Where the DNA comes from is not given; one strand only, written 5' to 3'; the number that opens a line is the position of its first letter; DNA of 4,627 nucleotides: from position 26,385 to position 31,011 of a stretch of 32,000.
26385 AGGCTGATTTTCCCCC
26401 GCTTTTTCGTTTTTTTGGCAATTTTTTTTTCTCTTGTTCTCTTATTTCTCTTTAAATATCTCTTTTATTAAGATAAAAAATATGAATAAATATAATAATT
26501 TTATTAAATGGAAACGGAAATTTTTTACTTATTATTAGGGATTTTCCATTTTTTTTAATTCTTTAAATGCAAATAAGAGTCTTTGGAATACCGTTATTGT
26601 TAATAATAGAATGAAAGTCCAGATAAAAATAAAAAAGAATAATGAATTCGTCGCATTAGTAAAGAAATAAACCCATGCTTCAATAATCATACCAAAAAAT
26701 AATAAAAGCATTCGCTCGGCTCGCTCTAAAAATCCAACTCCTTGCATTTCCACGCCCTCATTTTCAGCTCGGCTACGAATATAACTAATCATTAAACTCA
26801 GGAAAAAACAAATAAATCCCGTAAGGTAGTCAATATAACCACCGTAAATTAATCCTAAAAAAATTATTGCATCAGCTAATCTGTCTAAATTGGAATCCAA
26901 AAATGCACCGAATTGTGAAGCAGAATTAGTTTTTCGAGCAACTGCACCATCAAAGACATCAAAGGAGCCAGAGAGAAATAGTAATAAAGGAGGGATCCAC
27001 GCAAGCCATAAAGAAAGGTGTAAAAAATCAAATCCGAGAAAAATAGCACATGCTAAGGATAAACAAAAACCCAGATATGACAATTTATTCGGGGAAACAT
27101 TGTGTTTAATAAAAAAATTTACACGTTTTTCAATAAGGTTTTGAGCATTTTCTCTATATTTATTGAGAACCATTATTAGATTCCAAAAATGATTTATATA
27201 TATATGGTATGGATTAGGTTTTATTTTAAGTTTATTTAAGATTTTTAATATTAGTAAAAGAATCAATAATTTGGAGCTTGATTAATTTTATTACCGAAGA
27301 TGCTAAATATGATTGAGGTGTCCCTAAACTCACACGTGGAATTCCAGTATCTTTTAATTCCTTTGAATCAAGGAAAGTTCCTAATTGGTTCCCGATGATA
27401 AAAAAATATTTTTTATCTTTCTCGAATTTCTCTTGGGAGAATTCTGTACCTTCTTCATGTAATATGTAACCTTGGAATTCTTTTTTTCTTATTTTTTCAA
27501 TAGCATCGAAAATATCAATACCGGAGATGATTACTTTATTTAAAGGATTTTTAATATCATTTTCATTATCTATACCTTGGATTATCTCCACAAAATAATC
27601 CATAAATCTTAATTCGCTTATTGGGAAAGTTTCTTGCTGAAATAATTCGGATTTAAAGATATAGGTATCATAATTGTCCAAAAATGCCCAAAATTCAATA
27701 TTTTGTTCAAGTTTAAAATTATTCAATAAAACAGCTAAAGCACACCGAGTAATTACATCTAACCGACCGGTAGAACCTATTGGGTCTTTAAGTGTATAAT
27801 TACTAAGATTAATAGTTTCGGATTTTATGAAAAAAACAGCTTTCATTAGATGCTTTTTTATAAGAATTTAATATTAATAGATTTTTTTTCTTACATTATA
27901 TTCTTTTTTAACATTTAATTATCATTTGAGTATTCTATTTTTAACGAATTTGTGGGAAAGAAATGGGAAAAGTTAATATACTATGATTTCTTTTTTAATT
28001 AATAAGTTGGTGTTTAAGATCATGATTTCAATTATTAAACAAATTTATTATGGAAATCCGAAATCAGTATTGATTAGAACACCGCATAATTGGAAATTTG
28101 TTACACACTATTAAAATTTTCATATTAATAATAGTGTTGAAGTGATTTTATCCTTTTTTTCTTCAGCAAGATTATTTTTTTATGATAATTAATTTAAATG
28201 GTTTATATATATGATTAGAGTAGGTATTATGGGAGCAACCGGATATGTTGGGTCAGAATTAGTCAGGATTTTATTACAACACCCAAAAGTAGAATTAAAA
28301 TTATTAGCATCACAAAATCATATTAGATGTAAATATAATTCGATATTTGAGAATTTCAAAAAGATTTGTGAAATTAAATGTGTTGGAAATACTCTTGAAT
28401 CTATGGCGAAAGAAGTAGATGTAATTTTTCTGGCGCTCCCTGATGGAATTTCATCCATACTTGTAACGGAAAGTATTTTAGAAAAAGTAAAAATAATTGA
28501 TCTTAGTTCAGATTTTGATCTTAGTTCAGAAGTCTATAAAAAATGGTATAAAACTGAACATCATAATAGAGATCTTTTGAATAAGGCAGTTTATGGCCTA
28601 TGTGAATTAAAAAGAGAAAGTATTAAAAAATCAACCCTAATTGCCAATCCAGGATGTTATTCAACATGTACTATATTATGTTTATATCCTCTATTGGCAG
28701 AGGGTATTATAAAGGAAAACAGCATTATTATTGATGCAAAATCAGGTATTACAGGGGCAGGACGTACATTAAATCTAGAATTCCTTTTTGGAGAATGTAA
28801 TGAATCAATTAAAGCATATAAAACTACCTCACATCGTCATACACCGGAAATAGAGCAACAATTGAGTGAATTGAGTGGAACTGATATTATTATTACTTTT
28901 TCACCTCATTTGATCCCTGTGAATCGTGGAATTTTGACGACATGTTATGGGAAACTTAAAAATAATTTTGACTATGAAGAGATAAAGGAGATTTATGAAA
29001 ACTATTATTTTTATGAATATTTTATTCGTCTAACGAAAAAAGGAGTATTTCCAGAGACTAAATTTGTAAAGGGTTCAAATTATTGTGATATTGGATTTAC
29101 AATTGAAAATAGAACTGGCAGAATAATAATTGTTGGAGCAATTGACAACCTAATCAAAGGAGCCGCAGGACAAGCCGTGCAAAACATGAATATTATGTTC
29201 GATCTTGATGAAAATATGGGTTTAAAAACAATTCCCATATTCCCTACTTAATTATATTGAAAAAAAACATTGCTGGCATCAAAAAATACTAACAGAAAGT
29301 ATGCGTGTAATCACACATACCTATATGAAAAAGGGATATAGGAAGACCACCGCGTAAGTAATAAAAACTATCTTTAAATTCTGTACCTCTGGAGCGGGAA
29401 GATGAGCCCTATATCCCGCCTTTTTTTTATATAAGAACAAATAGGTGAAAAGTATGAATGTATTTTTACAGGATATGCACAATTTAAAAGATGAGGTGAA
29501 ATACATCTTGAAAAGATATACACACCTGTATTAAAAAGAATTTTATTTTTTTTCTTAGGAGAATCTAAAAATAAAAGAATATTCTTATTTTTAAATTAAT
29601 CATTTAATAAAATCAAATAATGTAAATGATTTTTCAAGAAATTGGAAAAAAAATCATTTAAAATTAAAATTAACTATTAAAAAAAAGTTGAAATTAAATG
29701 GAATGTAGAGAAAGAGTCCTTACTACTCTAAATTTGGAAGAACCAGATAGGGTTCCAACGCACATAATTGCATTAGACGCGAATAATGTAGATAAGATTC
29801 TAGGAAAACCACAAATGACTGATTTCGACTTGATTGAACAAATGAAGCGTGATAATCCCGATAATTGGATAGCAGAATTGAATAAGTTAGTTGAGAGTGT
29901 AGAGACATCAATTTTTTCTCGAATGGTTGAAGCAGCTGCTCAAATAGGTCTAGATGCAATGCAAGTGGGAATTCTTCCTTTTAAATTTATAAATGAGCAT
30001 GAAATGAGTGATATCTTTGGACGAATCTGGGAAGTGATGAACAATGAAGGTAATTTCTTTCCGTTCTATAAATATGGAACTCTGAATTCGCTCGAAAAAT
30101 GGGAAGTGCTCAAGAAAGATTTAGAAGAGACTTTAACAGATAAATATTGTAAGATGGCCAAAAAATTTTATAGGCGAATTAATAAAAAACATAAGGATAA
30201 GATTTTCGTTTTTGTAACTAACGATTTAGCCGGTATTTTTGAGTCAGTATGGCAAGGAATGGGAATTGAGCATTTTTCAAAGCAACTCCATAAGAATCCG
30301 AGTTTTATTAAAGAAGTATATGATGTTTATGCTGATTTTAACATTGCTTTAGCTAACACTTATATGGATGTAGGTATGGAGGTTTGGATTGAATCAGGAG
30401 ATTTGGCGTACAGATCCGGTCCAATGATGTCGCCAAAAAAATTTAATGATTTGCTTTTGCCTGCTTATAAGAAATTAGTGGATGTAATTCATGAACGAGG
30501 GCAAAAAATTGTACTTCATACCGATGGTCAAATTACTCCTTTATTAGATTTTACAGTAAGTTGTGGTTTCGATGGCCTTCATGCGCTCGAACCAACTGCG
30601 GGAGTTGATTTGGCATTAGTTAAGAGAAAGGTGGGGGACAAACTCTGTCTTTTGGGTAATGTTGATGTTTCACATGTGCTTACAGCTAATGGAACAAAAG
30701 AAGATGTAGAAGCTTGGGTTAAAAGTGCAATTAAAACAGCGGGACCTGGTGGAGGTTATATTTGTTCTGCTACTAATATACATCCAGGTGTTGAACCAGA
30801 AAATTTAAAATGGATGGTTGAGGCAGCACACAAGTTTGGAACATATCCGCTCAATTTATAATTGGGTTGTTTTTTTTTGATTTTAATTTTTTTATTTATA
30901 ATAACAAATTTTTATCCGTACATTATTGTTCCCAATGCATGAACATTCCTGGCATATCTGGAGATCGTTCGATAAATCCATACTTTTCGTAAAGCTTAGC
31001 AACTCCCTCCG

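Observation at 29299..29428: Attenuator-like switch: leader ORF, three mutually exclusive helices and a terminator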

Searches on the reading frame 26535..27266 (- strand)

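Call 8: search_protein_families(library=pfam, proteins=[window:26535-27266:-])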
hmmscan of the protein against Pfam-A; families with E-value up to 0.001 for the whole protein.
window:26535-27266:- (243 aa): 1 family
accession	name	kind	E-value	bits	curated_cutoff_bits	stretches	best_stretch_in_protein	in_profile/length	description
PF01066.26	CDP-OH_P_transf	-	2.2e-15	57.8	22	1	58-210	3-138/152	CDP-alcohol phosphatidyltransferase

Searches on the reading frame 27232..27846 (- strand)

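Call 8: search_protein_families(library=pfam, proteins=[window:27232-27846:-])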
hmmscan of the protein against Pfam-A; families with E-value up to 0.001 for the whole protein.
window:27232-27846:- (204 aa): 1 family
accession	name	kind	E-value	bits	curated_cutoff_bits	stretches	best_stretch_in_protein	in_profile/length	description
PF04013.17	Methyltrn_RNA_2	-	5.9e-11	42.9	25.5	1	6-191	6-191/198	Putative SAM-dependent RNA methyltransferase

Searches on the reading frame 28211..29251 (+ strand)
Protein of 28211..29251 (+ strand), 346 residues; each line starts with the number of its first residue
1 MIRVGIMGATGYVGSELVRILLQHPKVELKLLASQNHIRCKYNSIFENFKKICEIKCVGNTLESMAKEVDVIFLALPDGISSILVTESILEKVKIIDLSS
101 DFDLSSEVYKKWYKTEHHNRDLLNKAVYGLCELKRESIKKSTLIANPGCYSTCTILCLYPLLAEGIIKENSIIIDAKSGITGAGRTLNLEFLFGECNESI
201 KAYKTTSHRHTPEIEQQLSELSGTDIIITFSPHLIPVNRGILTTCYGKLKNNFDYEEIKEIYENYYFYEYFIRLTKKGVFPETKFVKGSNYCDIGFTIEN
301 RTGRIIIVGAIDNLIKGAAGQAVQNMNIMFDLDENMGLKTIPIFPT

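Call 8: search_protein_families(library=pfam, proteins=[window:28211-29251:+])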
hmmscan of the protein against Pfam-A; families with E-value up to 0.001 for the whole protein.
window:28211-29251:+ (346 aa): 4 families
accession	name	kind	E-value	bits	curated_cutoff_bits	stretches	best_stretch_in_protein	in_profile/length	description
PF22698.1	Semialdhyde_dhC_1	-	2.3e-60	203.7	27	1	149-313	1-165/165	Semialdehyde dehydrogenase, dimerisation domain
PF01118.30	Semialdhyde_dh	-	9.9e-25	87.7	26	1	3-140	1-120/121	Semialdehyde dehydrogenase, NAD binding domain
PF02774.23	Semialdhyde_dhC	-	2.2e-23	83.8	26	1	158-316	1-184/184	Semialdehyde dehydrogenase, dimerisation domain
PF01113.26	DapB_N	-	0.0001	22.8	25.6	1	2-72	1-71/124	Dihydrodipicolinate reductase, N-terminus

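Call 31: find_related_loci(query=window:28211-29251:+, collection=metagenome_contigs, flank=1500)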
Query window:28211-29251:+ (346 aa) in metagenome_contigs; peptide patterns used: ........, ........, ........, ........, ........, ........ (x = any residue, [..] = any of these).
596 stretches matched a pattern; 376 encode a relative of the query (tblastn E <= 1e-3); the best 80 are kept; 80 distinct loci.
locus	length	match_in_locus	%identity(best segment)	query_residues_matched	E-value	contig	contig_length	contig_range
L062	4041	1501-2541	96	1-346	0e+0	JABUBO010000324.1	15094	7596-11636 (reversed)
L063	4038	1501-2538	99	1-346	0e+0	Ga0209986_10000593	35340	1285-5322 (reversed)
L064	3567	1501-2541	62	1-346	3e-151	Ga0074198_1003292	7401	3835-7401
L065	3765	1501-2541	62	1-346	6e-151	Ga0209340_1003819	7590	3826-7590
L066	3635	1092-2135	58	1-345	2e-145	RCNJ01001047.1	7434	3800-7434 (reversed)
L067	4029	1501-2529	52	1-342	2e-120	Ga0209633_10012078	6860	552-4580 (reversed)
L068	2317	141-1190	50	1-345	2e-126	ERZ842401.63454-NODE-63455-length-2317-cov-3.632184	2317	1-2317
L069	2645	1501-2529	52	1-342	4e-121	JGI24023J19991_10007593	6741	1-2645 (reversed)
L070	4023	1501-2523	53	1-339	5e-117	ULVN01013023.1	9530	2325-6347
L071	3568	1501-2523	53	1-339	1e-118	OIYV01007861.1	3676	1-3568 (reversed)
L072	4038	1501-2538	49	1-345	3e-114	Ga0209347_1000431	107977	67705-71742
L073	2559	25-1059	49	1-345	2e-115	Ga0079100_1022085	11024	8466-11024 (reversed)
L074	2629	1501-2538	49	1-345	1e-113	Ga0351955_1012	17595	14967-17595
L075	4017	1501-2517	49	1-338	1e-110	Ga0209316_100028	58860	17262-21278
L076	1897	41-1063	49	1-343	3e-115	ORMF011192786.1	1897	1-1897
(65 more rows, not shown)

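Call 65: find_homologous_proteins(query=window:28211-29251:+, max_evalue=1e-60)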
Query window:28211-29251:+ (346 aa): 7975 proteins with E <= 1e-60 among 8000 candidates; the best 120 are listed. Only proteins of 190 to 606 residues were searched: fused or split forms outside these lengths cannot appear, so this answer is no evidence that the protein stands alone or is whole; lengths 'longer' or 'shorter' looks for them.
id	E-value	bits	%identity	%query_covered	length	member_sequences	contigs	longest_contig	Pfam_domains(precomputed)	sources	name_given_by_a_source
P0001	6.9e-218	740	96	100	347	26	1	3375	PF22698.2,PF02774.24,PF01118.31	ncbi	-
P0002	2.7e-192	656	84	100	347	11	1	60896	PF22698.2,PF02774.24,PF01118.31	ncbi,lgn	-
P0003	8.5e-187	638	80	100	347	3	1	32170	PF22698.2,PF02774.24,PF01118.31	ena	-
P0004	5.2e-159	547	68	100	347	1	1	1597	PF22698.2,PF02774.24,PF01118.31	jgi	-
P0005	1.9e-158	545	68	100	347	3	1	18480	PF22698.2,PF02774.24,PF01118.31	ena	-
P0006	6.3e-158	543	68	100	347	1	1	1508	PF22698.2,PF02774.24,PF01118.31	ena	-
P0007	7.0e-158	543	68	100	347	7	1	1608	PF22698.2,PF02774.24,PF01118.31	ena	-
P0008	4.5e-157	540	67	100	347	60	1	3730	PF22698.2,PF02774.24,PF01118.31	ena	-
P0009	1.4e-156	539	68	100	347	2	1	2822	PF22698.2,PF02774.24,PF01118.31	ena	-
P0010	1.9e-156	538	68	100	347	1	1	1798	PF22698.2,PF02774.24,PF01118.31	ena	-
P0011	6.8e-156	536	67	100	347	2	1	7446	PF22698.2,PF02774.24,PF01118.31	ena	-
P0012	2.0e-155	535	67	99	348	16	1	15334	PF22698.2,PF02774.24,PF01118.31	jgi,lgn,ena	-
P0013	1.3e-154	532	67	100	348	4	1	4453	PF22698.2,PF02774.24,PF01118.31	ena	-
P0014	3.5e-154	531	68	100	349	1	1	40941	PF22698.2,PF02774.24,PF01118.31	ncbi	ncbi:MAG: N-acetyl-gamma-glutamyl-phosphate reductase [Promethearchaeota archaeon]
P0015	4.3e-154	531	66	100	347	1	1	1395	PF22698.2,PF02774.24,PF01118.31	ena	-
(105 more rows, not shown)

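Call 66: find_encoding_contigs(protein=P0002, flank=2000, max_places=3)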
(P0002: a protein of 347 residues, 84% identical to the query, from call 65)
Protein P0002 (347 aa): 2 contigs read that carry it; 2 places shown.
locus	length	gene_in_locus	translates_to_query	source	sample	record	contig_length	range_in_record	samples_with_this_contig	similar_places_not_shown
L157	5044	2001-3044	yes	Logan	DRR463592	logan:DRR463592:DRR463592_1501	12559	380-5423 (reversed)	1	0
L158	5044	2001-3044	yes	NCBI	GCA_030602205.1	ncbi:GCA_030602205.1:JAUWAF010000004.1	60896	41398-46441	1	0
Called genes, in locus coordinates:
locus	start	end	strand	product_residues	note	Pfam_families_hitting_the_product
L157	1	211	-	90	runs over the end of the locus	PF01283:Ribosomal_S26e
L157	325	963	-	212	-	PF01066:CDP-OH_P_transf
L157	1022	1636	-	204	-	PF04013:Methyltrn_RNA_2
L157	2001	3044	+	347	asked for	PF01118:Semialdhyde_dh, PF22698:Semialdhyde_dhC_1, PF02774:Semialdhyde_dhC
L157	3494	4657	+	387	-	PF01208:URO-D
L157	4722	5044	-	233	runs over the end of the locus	?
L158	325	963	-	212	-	PF01066:CDP-OH_P_transf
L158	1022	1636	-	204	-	PF04013:Methyltrn_RNA_2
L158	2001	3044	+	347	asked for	PF01118:Semialdhyde_dh, PF22698:Semialdhyde_dhC_1, PF02774:Semialdhyde_dhC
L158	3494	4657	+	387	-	PF01208:URO-D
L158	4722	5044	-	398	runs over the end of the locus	PF01208:URO-D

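Call 67: find_encoding_contigs(protein=P0003, flank=2000, max_places=3)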
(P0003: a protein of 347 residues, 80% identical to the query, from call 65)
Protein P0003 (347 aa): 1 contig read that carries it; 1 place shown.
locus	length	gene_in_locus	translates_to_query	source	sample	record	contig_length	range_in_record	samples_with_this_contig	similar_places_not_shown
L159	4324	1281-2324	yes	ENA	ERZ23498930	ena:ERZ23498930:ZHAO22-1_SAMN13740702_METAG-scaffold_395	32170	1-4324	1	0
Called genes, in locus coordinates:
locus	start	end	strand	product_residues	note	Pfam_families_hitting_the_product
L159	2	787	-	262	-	?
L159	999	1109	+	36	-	-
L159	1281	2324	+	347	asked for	PF01118:Semialdhyde_dh, PF22698:Semialdhyde_dhC_1, PF02774:Semialdhyde_dhC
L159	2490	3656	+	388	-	PF01208:URO-D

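Call 71: list_cluster_members(proteins=[P0001, P0002, P0003])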
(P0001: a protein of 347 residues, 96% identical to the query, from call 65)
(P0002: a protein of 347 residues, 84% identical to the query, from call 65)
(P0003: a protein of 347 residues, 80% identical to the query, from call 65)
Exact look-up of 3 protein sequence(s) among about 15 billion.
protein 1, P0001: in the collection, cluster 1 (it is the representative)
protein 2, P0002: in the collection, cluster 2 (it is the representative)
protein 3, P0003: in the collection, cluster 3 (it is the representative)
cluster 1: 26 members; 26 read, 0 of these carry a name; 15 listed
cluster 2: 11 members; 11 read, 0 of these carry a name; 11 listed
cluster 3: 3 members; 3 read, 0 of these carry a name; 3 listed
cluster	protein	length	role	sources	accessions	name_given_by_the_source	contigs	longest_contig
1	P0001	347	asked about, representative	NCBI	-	-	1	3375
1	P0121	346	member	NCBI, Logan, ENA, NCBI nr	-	-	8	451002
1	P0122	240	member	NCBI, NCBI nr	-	-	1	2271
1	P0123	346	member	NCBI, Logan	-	-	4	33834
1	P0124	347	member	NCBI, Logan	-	-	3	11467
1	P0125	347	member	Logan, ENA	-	-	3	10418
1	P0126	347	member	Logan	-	-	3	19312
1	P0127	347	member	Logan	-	-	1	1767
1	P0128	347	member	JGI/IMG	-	-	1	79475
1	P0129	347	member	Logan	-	-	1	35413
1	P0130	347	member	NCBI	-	-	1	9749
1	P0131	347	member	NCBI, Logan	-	-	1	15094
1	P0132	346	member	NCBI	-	-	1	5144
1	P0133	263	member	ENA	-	-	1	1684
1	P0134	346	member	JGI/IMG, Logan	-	-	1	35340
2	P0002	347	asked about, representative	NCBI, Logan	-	-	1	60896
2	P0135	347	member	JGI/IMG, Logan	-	-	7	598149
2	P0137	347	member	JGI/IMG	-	-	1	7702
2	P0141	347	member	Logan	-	-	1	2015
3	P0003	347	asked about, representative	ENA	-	-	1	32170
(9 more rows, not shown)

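Call 73: find_encoding_contigs(protein=P0135, flank=1500, max_places=4)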
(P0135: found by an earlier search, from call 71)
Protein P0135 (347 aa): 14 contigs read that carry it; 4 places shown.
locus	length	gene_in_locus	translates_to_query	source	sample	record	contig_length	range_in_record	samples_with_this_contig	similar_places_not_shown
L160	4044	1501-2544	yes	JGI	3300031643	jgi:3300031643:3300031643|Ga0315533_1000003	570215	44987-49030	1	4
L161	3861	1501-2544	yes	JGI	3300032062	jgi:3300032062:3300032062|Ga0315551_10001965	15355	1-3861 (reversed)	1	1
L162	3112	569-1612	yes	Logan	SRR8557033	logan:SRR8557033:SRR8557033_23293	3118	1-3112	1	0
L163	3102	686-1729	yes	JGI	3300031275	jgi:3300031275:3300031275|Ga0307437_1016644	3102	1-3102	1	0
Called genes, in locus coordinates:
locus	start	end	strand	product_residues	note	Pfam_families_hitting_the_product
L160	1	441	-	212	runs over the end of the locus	PF01066:CDP-OH_P_transf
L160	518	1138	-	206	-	PF04013:Methyltrn_RNA_2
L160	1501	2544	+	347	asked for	PF01118:Semialdhyde_dh, PF22698:Semialdhyde_dhC_1, PF02774:Semialdhyde_dhC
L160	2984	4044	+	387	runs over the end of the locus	PF01208:URO-D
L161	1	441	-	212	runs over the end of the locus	PF01066:CDP-OH_P_transf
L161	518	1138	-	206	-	PF04013:Methyltrn_RNA_2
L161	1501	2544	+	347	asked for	PF01118:Semialdhyde_dh, PF22698:Semialdhyde_dhC_1, PF02774:Semialdhyde_dhC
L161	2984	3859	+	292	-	?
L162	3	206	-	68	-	?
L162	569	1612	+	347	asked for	PF01118:Semialdhyde_dh, PF22698:Semialdhyde_dhC_1, PF02774:Semialdhyde_dhC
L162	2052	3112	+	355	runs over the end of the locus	?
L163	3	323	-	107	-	?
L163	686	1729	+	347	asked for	PF01118:Semialdhyde_dh, PF22698:Semialdhyde_dhC_1, PF02774:Semialdhyde_dhC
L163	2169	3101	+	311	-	?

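Call 74: find_encoding_contigs(protein=P0137, flank=1500, max_places=2)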
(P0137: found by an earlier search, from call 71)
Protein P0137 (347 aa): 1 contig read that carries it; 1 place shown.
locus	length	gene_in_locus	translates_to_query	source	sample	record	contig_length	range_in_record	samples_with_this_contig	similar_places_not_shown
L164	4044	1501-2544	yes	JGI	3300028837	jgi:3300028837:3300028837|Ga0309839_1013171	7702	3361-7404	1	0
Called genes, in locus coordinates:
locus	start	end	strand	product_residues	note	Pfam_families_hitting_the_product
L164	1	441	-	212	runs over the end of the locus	PF01066:CDP-OH_P_transf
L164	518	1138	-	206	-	PF04013:Methyltrn_RNA_2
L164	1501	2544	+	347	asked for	PF01118:Semialdhyde_dh, PF22698:Semialdhyde_dhC_1, PF02774:Semialdhyde_dhC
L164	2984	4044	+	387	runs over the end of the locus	PF01208:URO-D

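Call 75: find_encoding_contigs(protein=P0141, flank=1500, max_places=2)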
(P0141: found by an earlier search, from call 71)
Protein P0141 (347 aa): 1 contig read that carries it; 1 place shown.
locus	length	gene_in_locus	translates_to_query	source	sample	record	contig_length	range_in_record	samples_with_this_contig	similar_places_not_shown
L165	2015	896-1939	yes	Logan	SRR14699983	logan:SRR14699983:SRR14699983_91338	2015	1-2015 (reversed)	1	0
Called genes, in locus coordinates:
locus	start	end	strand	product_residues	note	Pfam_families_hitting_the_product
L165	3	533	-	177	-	?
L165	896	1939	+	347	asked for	PF01118:Semialdhyde_dh, PF22698:Semialdhyde_dhC_1, PF02774:Semialdhyde_dhC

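Call 86: find_encoding_contigs(protein=P0014, flank=1500, max_places=1)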
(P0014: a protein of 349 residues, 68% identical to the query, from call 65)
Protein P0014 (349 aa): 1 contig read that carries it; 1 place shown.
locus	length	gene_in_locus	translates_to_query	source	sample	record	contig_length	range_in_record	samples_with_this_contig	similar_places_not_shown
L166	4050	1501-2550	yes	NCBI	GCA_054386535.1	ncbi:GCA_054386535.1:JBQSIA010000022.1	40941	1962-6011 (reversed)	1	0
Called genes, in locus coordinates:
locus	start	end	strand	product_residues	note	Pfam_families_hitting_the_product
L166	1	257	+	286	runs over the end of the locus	PF00696:AA_kinase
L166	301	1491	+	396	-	PF00202:Aminotran_3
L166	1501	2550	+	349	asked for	PF01118:Semialdhyde_dh, PF22698:Semialdhyde_dhC_1, PF02774:Semialdhyde_dhC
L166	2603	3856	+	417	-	PF00764:Arginosuc_synth, PF20979:Arginosuc_syn_C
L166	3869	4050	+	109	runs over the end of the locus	-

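Call 87: find_encoding_contigs(protein=P0005, flank=1500, max_places=1)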
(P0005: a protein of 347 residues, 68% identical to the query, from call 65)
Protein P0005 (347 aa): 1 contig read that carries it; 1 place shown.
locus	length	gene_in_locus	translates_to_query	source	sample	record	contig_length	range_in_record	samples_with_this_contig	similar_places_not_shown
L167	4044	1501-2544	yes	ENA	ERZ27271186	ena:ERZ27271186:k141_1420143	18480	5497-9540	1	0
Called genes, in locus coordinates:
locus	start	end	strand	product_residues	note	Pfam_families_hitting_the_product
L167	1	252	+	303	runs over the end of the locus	PF00696:AA_kinase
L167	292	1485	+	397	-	PF00202:Aminotran_3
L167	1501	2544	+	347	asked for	PF01118:Semialdhyde_dh, PF22698:Semialdhyde_dhC_1, PF02774:Semialdhyde_dhC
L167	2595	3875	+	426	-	PF00764:Arginosuc_synth, PF06508:QueC (faint), PF20979:Arginosuc_syn_C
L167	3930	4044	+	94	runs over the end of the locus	-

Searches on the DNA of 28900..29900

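Call 3: search_rna_families(source=window, start=28900, end=29900, threshold=evalue, max_evalue=10, show_alignments=3)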
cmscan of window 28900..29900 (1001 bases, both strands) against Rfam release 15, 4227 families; matches with E-value up to 10: 9.
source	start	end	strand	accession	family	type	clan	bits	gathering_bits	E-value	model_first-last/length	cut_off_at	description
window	29247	29334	+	RF01586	snoR09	Gene; snRNA; snoRNA; CD-box;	-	19.8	50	6.7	1-84/84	no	small nucleolar RNA snoR09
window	29452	29525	+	RF03503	mir-547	Gene; miRNA;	-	19.1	90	0.38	1-78/78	no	mir-547 microRNA precursor family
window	29190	29242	+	RF01213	snoR103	Gene; snRNA; snoRNA; HACA-box;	-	18.8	50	4.9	1-106/106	no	Small nucleolar RNA snoR103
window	29074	29120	+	RF01094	RF_site6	Cis-reg; frameshift_element;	-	18.6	90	6.8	1-118/118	no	Polymerase ribosomal frameshift site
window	29294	29326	-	RF04217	mir-297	Gene; miRNA;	-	18.3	90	3.5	1-71/71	no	mir-297 microRNA precursor family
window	29727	29824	+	RF00509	snosnR64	Gene; snRNA; snoRNA; CD-box;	CL00069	16.8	38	3.3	1-105/105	no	Small nucleolar RNA snR64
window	29337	29433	+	RF00558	L20_leader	Cis-reg; leader;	-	15.7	58.7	4.2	1-127/127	no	Ribosomal protein L20 leader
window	29319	29435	-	RF00692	MIR171_2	Gene; miRNA;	CL00099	15.3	65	3.7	1-111/111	no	MIR171_2 microRNA precursor family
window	29742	29842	-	RF01877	MIAT_exon5_3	Gene; lncRNA;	-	6.1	90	9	271-382/382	no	Myocardial infarction associated transcript exon 5 conserved region 3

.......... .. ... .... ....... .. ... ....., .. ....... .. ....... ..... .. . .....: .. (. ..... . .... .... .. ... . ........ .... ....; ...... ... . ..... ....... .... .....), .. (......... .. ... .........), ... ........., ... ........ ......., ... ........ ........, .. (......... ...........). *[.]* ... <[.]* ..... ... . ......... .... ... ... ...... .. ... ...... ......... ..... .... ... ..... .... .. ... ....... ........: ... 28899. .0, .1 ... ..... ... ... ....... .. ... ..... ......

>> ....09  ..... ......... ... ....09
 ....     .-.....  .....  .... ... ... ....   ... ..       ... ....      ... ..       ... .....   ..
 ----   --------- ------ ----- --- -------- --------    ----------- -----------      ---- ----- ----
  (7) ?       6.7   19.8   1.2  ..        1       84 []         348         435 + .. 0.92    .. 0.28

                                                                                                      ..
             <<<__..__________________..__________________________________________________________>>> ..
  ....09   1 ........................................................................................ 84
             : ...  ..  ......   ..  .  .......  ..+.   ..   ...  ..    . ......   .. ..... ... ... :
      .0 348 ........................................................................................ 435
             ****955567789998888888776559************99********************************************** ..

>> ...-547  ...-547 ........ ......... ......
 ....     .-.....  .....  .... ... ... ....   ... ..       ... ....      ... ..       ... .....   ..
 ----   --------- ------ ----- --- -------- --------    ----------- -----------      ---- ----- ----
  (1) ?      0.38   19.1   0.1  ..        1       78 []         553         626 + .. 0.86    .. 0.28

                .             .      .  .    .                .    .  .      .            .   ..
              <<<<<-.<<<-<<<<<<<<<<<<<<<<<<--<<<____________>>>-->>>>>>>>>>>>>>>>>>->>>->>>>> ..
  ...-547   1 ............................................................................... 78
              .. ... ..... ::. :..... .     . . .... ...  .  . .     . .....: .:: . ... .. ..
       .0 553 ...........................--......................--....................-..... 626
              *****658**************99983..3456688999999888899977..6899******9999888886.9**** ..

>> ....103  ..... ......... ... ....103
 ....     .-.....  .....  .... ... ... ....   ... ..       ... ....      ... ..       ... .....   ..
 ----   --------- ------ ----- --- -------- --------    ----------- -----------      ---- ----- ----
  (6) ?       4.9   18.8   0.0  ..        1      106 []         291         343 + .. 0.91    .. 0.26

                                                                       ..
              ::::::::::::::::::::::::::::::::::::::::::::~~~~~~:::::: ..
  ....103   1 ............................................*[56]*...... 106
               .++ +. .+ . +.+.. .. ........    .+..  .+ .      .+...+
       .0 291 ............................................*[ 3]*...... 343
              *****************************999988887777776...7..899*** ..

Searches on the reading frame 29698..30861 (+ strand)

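Call 8: search_protein_families(library=pfam, proteins=[window:29698-30861:+])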
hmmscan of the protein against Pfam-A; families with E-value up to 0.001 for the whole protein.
window:29698-30861:+ (387 aa): 1 family
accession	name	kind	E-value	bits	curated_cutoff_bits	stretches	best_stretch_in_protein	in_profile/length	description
PF01208.23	URO-D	-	4.2e-28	98.8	23.9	1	188-379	154-345/346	Uroporphyrinogen decarboxylase (URO-D)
